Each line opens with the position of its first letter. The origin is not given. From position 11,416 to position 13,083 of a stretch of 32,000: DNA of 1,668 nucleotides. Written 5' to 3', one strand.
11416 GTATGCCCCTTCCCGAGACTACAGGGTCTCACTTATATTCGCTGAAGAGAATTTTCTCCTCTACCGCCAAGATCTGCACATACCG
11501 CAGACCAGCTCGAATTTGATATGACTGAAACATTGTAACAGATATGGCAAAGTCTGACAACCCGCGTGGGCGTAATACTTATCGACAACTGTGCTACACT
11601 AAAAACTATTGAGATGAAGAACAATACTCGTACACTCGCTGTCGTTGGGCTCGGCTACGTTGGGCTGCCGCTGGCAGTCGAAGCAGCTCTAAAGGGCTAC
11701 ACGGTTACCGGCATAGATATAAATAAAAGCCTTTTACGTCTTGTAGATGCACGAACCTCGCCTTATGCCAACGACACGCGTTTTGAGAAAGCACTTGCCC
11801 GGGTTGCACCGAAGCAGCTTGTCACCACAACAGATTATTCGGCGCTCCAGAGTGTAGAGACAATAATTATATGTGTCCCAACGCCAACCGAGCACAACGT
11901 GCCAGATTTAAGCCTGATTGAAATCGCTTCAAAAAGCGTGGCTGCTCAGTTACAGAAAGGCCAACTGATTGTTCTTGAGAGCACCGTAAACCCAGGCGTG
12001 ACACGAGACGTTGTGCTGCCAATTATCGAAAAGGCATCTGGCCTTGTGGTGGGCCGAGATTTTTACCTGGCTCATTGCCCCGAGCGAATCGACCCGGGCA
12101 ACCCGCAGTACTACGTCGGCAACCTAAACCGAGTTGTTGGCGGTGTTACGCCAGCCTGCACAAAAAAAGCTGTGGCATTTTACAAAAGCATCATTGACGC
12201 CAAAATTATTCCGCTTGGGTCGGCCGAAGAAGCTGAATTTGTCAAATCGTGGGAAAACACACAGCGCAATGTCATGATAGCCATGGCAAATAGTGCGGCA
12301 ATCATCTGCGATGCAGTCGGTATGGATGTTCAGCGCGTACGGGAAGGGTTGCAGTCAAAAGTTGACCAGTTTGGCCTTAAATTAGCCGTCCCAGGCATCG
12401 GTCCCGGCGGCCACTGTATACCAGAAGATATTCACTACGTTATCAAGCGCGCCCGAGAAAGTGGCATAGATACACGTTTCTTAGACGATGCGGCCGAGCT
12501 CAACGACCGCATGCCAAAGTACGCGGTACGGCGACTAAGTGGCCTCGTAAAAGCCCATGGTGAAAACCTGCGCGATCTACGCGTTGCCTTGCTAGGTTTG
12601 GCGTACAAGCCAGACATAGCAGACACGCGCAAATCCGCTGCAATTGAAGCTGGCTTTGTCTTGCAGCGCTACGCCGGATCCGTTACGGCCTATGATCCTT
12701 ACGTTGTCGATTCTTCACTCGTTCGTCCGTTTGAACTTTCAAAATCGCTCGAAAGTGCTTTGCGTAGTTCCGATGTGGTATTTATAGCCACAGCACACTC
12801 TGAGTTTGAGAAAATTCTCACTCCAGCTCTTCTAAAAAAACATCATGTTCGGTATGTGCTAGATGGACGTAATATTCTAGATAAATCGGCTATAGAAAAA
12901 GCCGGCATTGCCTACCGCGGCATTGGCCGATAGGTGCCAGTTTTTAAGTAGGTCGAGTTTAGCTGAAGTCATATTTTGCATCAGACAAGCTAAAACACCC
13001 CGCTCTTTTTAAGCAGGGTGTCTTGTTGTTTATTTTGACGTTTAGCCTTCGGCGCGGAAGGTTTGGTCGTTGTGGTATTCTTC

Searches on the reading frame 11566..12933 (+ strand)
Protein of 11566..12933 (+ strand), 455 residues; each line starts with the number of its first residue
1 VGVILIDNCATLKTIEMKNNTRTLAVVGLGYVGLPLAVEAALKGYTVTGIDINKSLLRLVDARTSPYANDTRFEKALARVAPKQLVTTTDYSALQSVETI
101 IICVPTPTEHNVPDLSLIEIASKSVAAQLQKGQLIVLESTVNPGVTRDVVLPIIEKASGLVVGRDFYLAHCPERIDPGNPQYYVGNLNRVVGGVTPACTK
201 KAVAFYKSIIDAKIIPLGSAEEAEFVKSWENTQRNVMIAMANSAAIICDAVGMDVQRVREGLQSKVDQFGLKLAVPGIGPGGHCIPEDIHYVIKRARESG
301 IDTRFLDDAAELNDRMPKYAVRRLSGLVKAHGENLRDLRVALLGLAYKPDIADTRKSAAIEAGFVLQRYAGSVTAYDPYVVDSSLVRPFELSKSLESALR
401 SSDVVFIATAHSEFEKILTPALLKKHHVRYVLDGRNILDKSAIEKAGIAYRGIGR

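Call 85: search_protein_families(library=pfam, proteins=[window:11566-12933:+], max_evalue=0.001)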
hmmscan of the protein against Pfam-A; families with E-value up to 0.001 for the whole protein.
window:11566-12933:+ (455 aa): 6 families
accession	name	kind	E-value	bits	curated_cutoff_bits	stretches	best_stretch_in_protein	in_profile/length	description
PF03721.20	UDPG_MGDP_dh_N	-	7.2e-41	140.3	27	1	24-202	3-183/187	UDP-glucose/GDP-mannose dehydrogenase family, NAD binding domain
PF00984.24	UDPG_MGDP_dh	-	3.8e-23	81.8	25.4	1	221-314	1-93/94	UDP-glucose/GDP-mannose dehydrogenase family, central domain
PF03720.21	UDPG_MGDP_dh_C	-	5.9e-20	72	30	1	341-440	1-103/103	UDP-glucose/GDP-mannose dehydrogenase family, UDP binding domain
PF03446.21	NAD_binding_2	-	1.7e-07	31.8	21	1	24-149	2-103/161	NAD binding domain of 6-phosphogluconate dehydrogenase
PF07992.20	Pyr_redox_2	-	4.6e-05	23.4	26.1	1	6-71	127-192/291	Pyridine nucleotide-disulphide oxidoreductase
PF02737.24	3HCDH_N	-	0.00018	21.9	22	1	24-104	2-86/180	3-hydroxyacyl-CoA dehydrogenase, NAD binding domain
